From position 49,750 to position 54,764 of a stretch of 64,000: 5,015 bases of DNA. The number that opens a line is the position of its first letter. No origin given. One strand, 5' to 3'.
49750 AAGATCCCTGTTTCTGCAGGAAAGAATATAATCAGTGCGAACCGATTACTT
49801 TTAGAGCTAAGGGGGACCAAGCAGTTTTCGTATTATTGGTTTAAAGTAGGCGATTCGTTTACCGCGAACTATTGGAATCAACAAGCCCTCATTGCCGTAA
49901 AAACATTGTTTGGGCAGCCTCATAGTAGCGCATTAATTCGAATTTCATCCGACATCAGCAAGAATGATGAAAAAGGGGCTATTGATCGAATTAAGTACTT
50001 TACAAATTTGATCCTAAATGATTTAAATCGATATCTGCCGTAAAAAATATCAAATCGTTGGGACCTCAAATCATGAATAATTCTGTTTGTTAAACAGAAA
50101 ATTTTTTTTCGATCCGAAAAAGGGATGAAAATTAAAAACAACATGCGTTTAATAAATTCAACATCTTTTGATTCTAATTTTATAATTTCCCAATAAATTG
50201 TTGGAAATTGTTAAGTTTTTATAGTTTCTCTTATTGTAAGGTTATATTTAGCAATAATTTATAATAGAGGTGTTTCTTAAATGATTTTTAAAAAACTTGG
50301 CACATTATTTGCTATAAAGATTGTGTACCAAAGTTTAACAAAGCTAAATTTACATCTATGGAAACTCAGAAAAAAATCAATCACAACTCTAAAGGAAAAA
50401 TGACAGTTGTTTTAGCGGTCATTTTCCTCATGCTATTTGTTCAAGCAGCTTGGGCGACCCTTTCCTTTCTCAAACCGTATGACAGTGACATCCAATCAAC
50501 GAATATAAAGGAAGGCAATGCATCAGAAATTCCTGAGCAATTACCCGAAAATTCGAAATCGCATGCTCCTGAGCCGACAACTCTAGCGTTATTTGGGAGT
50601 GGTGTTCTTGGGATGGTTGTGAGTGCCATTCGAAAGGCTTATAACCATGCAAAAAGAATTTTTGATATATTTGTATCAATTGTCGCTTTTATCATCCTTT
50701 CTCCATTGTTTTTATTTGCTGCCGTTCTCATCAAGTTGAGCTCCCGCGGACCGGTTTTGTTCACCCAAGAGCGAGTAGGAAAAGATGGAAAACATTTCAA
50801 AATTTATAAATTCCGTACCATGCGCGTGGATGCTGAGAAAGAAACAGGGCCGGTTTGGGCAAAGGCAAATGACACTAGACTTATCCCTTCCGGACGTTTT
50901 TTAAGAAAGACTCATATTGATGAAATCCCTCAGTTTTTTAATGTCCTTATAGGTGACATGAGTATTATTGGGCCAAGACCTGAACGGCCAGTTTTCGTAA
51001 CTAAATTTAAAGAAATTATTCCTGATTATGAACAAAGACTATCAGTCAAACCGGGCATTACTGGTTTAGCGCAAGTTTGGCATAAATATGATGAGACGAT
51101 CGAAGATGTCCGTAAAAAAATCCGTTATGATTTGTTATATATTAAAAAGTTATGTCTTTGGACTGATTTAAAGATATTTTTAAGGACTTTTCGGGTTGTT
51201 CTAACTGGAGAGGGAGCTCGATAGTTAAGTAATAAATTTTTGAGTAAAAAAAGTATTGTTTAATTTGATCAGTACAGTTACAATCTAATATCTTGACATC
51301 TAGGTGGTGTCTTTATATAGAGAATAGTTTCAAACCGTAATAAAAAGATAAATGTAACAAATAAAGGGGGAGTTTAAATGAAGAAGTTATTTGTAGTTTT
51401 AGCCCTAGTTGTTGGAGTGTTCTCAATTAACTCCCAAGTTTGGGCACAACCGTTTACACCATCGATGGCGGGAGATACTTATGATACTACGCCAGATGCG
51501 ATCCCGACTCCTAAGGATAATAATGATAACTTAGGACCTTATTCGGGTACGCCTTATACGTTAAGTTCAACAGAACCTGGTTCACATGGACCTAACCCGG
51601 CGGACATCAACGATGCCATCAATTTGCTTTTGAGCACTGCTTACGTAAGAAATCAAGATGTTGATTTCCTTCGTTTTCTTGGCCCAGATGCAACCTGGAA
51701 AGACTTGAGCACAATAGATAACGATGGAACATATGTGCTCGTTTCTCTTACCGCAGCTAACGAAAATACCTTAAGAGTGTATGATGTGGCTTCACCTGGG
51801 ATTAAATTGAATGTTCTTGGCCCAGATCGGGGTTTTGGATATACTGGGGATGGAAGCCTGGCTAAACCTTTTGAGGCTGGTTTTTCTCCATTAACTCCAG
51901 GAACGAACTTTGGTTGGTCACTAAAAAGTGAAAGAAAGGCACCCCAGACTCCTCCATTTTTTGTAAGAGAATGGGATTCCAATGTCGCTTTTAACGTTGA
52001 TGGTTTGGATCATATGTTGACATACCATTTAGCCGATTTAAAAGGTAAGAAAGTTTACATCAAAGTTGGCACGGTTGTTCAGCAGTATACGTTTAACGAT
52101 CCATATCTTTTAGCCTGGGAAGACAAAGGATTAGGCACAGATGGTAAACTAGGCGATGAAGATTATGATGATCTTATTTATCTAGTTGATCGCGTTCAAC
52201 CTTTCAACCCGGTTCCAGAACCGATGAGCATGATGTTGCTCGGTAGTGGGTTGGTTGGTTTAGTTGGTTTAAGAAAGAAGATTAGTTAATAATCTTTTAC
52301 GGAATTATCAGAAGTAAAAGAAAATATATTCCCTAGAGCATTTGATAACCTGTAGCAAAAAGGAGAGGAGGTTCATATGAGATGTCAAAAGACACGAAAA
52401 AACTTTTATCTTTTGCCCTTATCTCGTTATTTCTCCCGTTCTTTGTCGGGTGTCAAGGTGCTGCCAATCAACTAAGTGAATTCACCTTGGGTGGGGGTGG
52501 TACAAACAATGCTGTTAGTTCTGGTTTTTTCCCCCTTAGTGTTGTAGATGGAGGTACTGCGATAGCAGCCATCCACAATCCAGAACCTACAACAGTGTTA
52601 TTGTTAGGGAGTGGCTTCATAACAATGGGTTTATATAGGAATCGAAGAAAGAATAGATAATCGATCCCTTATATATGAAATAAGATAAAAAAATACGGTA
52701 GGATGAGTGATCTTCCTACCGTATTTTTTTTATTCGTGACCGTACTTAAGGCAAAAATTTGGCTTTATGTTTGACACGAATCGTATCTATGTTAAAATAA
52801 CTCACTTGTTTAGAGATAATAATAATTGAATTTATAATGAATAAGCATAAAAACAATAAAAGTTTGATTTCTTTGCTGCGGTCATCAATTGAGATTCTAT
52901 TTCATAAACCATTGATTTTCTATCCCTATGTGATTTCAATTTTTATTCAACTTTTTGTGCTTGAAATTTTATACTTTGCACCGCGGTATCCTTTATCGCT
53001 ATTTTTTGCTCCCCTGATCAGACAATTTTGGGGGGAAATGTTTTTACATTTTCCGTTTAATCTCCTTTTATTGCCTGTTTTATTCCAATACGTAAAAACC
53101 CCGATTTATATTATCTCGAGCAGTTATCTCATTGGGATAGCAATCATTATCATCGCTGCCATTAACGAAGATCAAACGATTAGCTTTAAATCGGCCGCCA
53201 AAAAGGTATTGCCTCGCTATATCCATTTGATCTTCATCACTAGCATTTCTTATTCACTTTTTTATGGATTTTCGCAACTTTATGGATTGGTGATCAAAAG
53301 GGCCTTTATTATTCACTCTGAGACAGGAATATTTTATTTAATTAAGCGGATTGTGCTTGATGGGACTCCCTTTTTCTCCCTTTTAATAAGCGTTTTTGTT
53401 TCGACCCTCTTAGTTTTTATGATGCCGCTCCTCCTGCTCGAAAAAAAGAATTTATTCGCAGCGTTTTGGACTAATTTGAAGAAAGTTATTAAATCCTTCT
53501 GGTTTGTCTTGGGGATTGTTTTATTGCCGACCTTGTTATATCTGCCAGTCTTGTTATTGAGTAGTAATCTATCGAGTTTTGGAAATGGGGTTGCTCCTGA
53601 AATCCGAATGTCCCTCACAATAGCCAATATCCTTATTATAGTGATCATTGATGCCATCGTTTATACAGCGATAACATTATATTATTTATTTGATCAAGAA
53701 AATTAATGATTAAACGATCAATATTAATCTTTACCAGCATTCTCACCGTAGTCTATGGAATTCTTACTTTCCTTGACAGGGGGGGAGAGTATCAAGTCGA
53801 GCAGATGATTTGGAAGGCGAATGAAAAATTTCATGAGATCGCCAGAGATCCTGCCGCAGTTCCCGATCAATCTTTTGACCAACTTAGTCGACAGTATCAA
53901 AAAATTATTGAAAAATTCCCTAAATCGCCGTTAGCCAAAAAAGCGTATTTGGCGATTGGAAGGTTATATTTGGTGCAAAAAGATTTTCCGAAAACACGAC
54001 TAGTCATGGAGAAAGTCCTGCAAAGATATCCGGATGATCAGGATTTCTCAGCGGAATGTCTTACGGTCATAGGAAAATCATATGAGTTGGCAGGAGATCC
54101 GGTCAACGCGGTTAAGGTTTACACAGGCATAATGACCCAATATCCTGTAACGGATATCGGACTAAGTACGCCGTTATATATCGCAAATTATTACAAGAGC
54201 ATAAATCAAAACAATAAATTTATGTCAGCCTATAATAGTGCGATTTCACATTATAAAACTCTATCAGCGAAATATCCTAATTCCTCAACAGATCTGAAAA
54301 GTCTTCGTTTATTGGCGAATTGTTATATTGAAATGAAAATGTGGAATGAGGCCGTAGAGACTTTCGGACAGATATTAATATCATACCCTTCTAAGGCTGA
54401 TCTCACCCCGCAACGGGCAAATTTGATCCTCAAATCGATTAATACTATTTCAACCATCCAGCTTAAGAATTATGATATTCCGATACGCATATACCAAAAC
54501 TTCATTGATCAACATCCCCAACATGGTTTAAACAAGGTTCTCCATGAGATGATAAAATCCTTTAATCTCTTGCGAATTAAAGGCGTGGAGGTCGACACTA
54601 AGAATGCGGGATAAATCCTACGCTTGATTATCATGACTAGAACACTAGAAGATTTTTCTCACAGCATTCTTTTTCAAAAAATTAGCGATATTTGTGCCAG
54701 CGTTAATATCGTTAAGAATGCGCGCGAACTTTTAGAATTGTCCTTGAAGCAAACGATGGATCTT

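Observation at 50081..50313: Second perfect sigma-54 promoter (identical -24/-12 cores) in front of the PEP-PGT/PEP-CTERM block, with a different upstream palindrome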

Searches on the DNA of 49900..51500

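Call 56: search_rna_families(source=window, start=49900, end=51500, threshold=evalue, max_evalue=1)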
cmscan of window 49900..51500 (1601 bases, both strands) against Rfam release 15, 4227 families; matches with E-value up to 1: 1.
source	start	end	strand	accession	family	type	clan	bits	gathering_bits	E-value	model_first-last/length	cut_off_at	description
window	49960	50013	+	RF01123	sR35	Gene; snRNA; snoRNA; CD-box;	-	15.8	60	0.58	1-57/57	no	Small nucleolar RNA sR35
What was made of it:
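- Tried and rejected: Rfam finds nothing credible (call 56).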

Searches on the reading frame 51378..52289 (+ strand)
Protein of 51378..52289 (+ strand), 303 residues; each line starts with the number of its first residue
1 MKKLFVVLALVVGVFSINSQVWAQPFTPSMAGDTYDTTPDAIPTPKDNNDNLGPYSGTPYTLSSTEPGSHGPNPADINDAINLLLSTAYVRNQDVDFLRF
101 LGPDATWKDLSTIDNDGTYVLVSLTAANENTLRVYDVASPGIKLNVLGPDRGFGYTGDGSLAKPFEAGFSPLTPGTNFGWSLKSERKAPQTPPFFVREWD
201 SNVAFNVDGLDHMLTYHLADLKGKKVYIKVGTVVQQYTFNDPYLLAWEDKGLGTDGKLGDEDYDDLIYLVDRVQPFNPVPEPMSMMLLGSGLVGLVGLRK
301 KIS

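Call 6: search_protein_families(library=ncbifam, proteins=[window:51378-52289:+], max_evalue=0.001)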
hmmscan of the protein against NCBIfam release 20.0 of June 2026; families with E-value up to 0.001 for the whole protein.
window:51378-52289:+ (303 aa): 3 families
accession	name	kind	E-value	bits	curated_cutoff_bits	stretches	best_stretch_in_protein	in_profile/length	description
NF033554.9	floc_PepA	equivalog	7.9e-07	29.1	80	1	259-301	217-259/261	flocculation-associated PEP-CTERM protein PepA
NF038125.1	PEP_CTERM_THxN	subfamily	0.00015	21.4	85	1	276-301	222-245/246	THxN family PEP-CTERM protein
NF041927.1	Xrt_dep_XDP1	equivalog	0.00072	19.6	125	0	274-301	215-241/242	exosortase-dependent surface protein XDP1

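Call 43: search_protein_families(library=pfam, proteins=[window:51378-52289:+], max_evalue=0.001)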
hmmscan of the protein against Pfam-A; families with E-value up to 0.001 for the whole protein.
window:51378-52289:+ (303 aa): 2 families
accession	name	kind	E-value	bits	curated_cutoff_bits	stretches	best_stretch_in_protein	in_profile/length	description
PF07589.16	PEP-CTERM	-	1.6e-05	25.2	20.7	1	278-300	1-23/24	PEP-CTERM motif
PF13448.11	DUF4114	-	4.7e-05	24.7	27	0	173-270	2-82/85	Domain of unknown function (DUF4114)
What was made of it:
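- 51378..52660 (+): Two PEP-CTERM protein genes, 51378-52289 and 52382-52660, probably co-transcribed from P2. PEP-CTERM motif hits (calls 6, 43).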

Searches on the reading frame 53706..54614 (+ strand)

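Call 6: search_protein_families(library=ncbifam, proteins=[window:53706-54614:+], max_evalue=0.001)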
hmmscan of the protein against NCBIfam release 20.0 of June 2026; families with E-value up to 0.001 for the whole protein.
window:53706-54614:+ (302 aa): 6 families
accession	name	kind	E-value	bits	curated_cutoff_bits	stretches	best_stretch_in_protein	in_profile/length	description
TIGR02795.1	tol_pal_ybgF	equivalog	8.9e-21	74.7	90.1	2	54-149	15-109/119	tol-pal system protein YbgF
TIGR03302.1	OM_YfiO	subfamily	4.1e-12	46.1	81.4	1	53-114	45-106/239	outer membrane protein assembly factor BamD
NF052312.1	T9SS_PorW_SprE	equivalog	2e-06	26.8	250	0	53-170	72-196/716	type IX secretion system periplasmic lipoprotein PorW/SprE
NF008756.0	PRK11788.1-4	equivalog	3.7e-05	22.9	474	0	58-135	197-268/389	lipopolysaccharide assembly protein LapB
TIGR02917.1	PEP_TPR_lipo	equivalog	0.00011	20.2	312.2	0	71-182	560-664/899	XrtA/PEP-CTERM system TPR-repeat protein PrsT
NF008068.0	PRK10803.1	equivalog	0.00019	21.4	383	0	56-150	158-251/263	cell division protein CpoB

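Call 43: search_protein_families(library=pfam, proteins=[window:53706-54614:+], max_evalue=0.001)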
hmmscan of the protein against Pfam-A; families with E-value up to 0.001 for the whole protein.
window:53706-54614:+ (302 aa): 8 families
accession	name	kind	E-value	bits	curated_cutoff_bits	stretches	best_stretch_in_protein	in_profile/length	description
PF13174.12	TPR_6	-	2e-18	66.1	26.3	0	202-228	5-31/33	Tetratricopeptide repeat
PF14559.12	TPR_19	-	1.9e-09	38.1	25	1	175-228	6-56/68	Tetratricopeptide repeat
PF13428.12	TPR_14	-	8.7e-09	35.7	23.5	0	79-113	2-36/44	Tetratricopeptide repeat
PF07719.23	TPR_2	-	3.7e-08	33.3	27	0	200-228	4-32/34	Tetratricopeptide repeat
PF00515.34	TPR_1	-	4.9e-06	26.6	27.8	0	200-224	4-28/34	Tetratricopeptide repeat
PF13424.12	TPR_12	-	2.1e-05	25.1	30.1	0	80-139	5-68/77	Tetratricopeptide repeat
PF13525.12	YfiO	-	4.9e-05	23.6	25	0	52-193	16-123/203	Outer membrane lipoprotein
PF13176.12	TPR_7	-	0.00021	21.6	27.9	0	199-224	1-26/36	Tetratricopeptide repeat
